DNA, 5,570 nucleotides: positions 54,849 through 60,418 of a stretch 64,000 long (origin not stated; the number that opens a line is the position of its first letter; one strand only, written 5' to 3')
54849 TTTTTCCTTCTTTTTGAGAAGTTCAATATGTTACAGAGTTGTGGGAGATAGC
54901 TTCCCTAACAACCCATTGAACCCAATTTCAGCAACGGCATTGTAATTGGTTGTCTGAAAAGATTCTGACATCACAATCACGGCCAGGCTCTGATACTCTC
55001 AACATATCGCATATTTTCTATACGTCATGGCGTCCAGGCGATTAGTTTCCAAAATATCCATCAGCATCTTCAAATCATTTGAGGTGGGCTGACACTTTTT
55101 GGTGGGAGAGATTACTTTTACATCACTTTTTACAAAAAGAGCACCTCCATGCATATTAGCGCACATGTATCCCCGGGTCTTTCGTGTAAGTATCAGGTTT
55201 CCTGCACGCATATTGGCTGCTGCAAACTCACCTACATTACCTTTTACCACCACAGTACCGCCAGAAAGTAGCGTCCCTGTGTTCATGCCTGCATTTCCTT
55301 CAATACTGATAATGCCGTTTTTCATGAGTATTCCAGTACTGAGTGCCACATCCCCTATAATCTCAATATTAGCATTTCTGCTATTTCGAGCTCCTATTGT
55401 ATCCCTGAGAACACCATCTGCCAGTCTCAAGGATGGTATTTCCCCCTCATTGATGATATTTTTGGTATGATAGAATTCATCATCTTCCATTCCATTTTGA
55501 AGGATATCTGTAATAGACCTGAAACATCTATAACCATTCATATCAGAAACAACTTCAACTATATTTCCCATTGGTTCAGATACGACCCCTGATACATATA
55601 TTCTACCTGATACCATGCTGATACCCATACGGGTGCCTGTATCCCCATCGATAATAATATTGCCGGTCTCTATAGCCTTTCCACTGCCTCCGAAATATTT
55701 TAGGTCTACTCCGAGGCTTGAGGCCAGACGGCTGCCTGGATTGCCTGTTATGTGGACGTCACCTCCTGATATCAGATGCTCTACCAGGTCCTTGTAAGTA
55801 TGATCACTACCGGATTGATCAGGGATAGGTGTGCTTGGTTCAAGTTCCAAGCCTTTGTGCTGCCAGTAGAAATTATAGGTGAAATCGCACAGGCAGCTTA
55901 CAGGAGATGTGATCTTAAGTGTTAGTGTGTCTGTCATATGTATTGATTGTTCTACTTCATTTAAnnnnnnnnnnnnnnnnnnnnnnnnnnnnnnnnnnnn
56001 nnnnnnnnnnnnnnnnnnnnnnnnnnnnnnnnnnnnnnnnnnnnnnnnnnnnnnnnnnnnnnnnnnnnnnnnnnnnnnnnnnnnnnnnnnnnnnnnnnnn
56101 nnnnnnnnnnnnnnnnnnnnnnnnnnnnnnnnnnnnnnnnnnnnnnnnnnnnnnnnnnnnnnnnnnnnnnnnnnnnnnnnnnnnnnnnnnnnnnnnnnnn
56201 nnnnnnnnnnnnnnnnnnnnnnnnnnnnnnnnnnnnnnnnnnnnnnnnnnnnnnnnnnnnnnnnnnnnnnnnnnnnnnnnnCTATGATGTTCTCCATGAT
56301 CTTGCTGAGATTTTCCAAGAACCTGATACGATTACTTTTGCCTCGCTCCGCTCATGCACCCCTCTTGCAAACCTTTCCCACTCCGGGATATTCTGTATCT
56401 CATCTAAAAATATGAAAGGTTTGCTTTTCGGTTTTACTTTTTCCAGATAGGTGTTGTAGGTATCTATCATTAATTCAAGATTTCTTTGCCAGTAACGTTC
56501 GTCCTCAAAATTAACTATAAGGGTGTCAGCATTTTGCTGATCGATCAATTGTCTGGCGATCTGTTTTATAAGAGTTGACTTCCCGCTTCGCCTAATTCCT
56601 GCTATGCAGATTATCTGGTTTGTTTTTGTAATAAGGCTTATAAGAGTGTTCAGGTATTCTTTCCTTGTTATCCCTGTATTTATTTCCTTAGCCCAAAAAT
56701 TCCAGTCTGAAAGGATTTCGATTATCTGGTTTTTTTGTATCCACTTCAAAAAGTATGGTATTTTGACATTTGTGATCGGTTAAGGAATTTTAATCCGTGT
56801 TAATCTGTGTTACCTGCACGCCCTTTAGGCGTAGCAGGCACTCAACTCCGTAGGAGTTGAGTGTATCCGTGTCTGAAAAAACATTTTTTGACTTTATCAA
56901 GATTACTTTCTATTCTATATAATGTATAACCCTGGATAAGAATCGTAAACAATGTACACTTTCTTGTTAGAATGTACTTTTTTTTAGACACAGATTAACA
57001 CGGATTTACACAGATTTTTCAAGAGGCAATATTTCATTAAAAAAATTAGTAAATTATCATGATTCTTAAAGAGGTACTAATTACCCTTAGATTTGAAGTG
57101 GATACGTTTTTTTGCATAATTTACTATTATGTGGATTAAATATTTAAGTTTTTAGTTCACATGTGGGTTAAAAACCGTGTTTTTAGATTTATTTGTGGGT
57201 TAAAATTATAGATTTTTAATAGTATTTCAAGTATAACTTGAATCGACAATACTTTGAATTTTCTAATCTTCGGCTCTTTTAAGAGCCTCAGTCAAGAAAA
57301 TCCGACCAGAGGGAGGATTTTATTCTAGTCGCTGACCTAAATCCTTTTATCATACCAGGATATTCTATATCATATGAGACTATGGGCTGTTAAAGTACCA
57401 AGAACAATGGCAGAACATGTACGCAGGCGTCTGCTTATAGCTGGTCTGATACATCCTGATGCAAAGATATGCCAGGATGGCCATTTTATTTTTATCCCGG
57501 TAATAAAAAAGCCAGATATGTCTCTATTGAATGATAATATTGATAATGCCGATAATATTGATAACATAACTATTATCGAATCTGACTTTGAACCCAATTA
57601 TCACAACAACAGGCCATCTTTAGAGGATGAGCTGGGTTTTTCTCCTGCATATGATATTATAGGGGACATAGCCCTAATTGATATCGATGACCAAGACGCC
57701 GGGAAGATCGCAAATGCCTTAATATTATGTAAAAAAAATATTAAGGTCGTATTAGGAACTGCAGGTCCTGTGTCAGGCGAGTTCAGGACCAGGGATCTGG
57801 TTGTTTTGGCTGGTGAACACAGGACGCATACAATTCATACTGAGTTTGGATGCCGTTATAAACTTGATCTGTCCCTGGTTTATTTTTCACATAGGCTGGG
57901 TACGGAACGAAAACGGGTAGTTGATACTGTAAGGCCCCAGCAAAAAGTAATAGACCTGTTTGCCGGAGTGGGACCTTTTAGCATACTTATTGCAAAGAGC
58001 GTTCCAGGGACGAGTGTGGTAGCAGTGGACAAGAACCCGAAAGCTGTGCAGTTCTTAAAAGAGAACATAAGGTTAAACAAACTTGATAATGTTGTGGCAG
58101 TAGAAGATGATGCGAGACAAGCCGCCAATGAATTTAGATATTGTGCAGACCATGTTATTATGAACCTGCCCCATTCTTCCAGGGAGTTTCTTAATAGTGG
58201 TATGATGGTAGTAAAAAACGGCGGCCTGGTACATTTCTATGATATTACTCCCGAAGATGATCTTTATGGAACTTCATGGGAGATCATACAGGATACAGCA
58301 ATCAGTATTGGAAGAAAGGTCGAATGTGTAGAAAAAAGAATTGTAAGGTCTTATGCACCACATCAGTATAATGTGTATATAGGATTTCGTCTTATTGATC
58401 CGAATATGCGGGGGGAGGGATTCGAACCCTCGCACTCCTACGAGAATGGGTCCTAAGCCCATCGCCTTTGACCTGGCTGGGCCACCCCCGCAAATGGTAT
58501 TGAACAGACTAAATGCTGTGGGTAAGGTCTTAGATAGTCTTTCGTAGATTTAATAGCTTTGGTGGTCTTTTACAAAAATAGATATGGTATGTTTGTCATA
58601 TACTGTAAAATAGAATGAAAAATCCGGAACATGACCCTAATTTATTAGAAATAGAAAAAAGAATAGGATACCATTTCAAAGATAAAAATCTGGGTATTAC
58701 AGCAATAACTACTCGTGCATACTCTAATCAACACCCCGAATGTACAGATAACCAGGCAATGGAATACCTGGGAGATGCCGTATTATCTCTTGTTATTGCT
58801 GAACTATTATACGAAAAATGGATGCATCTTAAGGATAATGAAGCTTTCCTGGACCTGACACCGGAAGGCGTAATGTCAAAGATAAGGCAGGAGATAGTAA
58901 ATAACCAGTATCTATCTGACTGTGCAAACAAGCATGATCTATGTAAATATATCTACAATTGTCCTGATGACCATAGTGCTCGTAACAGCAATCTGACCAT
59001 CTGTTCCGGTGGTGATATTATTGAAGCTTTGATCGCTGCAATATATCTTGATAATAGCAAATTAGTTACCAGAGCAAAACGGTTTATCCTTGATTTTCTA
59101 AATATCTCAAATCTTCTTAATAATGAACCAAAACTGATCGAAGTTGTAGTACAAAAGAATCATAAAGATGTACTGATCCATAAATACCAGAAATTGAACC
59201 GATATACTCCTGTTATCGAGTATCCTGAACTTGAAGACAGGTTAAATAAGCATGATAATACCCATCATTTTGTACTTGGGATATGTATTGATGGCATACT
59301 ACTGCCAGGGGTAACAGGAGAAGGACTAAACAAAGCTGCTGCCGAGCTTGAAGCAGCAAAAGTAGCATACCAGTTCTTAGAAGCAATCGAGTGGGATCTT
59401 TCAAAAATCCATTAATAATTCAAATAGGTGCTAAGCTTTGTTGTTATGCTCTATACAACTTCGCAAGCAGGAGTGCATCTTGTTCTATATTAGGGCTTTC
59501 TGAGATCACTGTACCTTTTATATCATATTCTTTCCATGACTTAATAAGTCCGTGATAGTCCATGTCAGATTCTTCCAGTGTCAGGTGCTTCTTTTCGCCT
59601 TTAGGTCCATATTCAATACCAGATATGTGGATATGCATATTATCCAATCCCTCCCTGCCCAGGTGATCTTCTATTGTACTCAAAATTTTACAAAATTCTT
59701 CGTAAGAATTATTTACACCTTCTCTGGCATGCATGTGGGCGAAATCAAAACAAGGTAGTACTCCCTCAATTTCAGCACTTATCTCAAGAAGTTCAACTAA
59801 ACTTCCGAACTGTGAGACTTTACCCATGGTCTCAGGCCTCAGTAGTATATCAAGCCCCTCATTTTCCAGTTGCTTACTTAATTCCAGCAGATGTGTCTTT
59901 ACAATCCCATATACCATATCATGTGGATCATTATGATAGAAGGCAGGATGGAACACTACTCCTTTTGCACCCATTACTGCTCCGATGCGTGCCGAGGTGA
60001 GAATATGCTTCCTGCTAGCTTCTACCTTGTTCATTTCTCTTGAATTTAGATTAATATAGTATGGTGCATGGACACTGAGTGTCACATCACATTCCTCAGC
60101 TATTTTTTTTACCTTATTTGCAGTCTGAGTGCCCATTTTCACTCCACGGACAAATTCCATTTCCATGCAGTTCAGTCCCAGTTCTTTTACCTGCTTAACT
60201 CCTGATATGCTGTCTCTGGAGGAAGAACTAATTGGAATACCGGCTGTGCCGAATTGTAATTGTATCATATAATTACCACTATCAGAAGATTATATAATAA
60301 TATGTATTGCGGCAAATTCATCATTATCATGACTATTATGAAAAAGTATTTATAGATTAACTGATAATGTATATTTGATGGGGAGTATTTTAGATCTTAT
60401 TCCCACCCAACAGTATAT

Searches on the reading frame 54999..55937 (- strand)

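Call 37: search_protein_families(library=pfam, proteins=[window:54999-55937:-], max_evalue=0.001)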
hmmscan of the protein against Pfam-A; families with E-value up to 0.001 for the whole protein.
window:54999-55937:- (312 aa): 1 family
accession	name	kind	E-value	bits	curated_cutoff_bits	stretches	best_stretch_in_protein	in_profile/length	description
PF01493.24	GXGXG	-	2e-08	34.5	32.5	1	188-273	85-165/190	GXGXG motif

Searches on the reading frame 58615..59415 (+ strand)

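Call 50: search_protein_families(library=pfam, proteins=[window:58615-59415:+], max_evalue=0.001)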
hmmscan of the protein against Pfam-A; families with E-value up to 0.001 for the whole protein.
window:58615-59415:+ (266 aa): 2 families
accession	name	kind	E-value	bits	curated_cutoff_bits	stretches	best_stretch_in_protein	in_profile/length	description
PF14622.11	Ribonucleas_3_3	-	1.5e-19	70.8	35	1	23-160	1-122/128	Ribonuclease-III-like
PF00636.31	Ribonuclease_3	-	3.5e-15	57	27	1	47-147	1-101/102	Ribonuclease III domain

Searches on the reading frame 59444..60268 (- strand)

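Call 50: search_protein_families(library=pfam, proteins=[window:59444-60268:-], max_evalue=0.001)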
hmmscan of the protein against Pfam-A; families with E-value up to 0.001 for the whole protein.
window:59444-60268:- (274 aa): 1 family
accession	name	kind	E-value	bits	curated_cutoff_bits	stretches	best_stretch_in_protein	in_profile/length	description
PF01261.30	AP_endonuc_2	-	2.8e-29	103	31.1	1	25-261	2-232/249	Xylose isomerase-like TIM barrel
